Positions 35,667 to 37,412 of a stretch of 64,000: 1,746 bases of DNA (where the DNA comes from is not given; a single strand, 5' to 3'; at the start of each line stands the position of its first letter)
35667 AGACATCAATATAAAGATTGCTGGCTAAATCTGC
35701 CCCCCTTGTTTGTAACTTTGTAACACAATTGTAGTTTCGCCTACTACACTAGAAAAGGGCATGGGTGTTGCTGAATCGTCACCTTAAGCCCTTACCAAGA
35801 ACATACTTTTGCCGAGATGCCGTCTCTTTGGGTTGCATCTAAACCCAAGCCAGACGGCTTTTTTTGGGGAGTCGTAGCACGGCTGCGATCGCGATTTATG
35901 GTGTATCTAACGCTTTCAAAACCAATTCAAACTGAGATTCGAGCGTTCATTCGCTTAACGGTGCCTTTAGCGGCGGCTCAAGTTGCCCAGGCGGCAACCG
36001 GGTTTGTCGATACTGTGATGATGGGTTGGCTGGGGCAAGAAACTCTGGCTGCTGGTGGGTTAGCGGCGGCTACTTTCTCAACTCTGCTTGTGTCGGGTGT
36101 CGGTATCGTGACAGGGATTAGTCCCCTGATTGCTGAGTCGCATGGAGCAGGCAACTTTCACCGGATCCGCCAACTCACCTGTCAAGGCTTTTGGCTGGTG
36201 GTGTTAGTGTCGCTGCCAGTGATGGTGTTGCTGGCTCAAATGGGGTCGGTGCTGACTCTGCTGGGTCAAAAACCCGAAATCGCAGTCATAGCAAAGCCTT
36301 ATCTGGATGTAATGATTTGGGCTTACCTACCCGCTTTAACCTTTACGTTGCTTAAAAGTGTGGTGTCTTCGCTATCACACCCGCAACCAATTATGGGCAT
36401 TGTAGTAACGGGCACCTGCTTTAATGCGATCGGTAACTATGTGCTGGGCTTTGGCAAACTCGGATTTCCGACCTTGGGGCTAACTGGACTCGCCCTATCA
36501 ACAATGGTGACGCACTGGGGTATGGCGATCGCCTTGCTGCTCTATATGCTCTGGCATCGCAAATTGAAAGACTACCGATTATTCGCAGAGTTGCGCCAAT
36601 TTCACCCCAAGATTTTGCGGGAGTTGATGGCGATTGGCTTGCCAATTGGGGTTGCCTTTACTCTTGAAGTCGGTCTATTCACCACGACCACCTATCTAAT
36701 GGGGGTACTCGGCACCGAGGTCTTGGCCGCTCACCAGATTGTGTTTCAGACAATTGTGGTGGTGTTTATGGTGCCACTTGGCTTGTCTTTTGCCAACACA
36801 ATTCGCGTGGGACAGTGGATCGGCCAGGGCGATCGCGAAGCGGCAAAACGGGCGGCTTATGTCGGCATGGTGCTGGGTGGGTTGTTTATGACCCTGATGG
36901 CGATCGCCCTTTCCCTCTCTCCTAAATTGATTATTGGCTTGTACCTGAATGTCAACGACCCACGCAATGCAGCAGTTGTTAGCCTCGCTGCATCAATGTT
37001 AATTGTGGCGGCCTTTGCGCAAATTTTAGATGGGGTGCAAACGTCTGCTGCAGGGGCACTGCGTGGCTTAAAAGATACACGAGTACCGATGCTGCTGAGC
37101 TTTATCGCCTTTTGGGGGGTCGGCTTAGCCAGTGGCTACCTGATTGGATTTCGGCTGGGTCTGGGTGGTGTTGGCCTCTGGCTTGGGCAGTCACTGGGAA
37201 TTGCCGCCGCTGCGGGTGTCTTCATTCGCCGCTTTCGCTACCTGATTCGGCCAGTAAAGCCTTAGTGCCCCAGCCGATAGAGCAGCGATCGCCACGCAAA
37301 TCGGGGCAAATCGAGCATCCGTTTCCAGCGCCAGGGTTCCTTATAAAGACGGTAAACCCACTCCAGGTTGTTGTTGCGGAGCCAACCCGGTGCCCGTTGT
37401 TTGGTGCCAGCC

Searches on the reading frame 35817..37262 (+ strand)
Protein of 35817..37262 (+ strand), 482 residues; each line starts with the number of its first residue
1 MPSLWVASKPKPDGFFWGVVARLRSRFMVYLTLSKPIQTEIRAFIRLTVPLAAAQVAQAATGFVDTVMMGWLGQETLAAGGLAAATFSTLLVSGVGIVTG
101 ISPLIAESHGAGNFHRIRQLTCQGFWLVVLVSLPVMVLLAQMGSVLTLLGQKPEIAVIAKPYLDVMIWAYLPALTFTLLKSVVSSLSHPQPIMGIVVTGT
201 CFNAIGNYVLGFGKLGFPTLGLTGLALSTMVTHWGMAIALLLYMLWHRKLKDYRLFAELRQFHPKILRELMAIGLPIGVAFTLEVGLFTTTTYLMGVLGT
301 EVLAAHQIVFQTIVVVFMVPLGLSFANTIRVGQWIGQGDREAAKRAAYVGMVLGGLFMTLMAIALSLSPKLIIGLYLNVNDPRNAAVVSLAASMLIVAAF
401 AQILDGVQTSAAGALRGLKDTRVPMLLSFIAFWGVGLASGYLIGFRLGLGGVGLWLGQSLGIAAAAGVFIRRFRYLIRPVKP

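Call 89: search_protein_families(library=pfam, proteins=[window:35817-37262:+], max_evalue=0.00001)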
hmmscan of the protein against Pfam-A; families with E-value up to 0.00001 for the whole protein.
window:35817-37262:+ (482 aa): 1 family
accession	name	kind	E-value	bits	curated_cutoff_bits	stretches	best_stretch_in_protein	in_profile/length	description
PF01554.23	MatE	-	1.2e-55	188.1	24.9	2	50-209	1-161/161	MatE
